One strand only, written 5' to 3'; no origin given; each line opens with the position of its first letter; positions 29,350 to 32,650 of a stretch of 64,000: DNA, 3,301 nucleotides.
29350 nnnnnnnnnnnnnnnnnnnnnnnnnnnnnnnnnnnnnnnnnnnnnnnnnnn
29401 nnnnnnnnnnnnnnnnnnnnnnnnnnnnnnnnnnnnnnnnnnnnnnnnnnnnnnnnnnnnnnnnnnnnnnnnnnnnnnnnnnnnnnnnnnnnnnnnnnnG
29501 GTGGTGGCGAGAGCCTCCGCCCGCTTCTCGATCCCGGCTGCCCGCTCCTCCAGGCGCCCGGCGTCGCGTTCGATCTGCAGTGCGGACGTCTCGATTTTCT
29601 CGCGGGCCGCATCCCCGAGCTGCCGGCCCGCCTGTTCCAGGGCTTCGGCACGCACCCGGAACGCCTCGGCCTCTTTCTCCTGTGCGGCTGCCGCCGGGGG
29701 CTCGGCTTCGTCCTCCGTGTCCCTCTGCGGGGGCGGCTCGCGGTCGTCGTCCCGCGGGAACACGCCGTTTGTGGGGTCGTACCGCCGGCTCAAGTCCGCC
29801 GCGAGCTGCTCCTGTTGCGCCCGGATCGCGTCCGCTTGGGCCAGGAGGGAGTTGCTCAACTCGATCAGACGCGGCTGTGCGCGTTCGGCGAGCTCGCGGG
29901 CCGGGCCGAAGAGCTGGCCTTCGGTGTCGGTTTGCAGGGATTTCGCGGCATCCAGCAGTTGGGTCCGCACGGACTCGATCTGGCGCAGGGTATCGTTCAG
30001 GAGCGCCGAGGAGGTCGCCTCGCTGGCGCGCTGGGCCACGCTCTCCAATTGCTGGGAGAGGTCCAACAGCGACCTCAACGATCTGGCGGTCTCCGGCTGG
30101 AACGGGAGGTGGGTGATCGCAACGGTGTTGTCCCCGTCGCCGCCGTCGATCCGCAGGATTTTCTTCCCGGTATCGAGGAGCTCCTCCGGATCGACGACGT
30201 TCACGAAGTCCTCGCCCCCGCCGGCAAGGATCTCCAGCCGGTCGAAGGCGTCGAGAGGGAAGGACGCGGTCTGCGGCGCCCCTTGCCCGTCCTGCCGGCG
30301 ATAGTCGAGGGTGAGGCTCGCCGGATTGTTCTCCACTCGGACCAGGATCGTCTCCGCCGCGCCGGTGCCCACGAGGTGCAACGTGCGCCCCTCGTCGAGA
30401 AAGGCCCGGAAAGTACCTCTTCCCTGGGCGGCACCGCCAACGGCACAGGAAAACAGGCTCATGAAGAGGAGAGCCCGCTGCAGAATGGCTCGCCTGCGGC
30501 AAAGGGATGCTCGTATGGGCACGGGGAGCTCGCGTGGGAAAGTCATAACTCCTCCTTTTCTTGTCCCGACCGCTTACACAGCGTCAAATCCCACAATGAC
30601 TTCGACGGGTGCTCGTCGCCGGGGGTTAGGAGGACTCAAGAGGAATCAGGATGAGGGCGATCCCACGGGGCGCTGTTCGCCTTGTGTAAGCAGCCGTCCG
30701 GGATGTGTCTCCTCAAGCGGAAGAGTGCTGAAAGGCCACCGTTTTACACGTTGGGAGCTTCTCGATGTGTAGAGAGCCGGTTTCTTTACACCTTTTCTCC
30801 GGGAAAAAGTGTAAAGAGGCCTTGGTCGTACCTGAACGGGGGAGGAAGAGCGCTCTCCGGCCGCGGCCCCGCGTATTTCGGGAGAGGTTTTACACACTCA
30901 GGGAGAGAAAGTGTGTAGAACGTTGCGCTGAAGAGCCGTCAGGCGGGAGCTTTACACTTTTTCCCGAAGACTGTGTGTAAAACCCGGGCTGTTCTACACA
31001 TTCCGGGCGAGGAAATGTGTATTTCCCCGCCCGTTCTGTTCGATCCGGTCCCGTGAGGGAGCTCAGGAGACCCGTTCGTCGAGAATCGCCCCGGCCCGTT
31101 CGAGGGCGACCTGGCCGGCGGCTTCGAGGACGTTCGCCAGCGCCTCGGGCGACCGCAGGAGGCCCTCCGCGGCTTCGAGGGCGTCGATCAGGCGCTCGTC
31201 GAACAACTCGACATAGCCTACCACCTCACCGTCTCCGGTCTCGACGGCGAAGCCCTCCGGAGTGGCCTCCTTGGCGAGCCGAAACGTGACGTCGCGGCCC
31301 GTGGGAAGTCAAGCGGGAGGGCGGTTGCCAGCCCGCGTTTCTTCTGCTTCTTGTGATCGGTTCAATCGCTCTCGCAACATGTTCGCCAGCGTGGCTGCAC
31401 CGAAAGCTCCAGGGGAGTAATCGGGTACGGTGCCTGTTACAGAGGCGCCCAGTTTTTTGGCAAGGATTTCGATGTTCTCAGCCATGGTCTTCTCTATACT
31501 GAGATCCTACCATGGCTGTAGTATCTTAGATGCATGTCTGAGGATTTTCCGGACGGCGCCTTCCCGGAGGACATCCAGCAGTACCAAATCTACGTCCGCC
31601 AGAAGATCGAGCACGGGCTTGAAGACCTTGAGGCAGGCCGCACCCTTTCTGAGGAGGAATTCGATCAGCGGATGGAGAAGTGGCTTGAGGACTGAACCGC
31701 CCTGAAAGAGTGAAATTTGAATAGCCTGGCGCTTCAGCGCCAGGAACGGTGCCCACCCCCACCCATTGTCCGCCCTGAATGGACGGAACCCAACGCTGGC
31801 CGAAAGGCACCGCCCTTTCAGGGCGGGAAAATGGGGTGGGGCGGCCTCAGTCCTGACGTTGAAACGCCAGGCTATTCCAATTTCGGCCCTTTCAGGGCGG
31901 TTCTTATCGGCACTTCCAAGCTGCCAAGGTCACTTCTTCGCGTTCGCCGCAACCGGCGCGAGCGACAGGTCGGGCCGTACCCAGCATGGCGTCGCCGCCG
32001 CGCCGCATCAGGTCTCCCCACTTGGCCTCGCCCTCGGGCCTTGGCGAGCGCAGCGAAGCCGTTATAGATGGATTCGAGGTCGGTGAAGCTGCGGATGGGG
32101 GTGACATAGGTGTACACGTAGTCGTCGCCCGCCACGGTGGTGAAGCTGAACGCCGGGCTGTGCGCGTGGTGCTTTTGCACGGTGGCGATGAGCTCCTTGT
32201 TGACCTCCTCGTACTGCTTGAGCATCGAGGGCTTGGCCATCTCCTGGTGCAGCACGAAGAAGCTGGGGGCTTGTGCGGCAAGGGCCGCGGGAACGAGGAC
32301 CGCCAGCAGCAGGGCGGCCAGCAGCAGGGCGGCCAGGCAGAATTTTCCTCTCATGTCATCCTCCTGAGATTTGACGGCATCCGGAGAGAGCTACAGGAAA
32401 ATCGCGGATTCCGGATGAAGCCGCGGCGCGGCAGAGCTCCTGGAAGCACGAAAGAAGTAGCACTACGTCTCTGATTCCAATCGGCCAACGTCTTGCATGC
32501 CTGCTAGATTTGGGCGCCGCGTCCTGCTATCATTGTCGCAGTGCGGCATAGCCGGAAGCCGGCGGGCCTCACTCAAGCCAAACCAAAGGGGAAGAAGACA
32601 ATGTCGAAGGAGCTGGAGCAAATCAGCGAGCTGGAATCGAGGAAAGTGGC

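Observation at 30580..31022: Array of five to six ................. inverted-repeat 'operators' in the RTX-gene upstream region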

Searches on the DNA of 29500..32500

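Call 11: search_rna_families(source=window, start=29500, end=32500, threshold=evalue, max_evalue=1)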
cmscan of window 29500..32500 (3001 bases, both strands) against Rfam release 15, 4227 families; matches with E-value up to 1: 5.
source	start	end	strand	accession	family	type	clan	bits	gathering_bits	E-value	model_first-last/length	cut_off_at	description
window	31755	31836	-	RF03448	mir-6131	Gene; miRNA;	-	31.6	66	0.0009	1-105/105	no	mir-6131 microRNA precursor family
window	31713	31744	-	RF01687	Acido-Lenti-1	Gene; sRNA;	-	29.6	37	0.00043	1-46/46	no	Acido-Lenti-1 RNA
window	31852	31899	+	RF01687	Acido-Lenti-1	Gene; sRNA;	-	26.3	37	0.0034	1-46/46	no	Acido-Lenti-1 RNA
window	31734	31860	-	RF03311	MIR169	Gene; miRNA;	-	24.7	80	0.077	1-111/111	no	MIR169 microRNA precursor family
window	30135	30205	+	RF03937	mir-9456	Gene; miRNA;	-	22.2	80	0.46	1-68/68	no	mir-9456 microRNA precursor family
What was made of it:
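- On Structured RNA families (Rfam): Scanning 29500-32500 at E<=1 gave no hit in 30547-31062 (call 11).
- No Rfam match covers the array (call 11).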
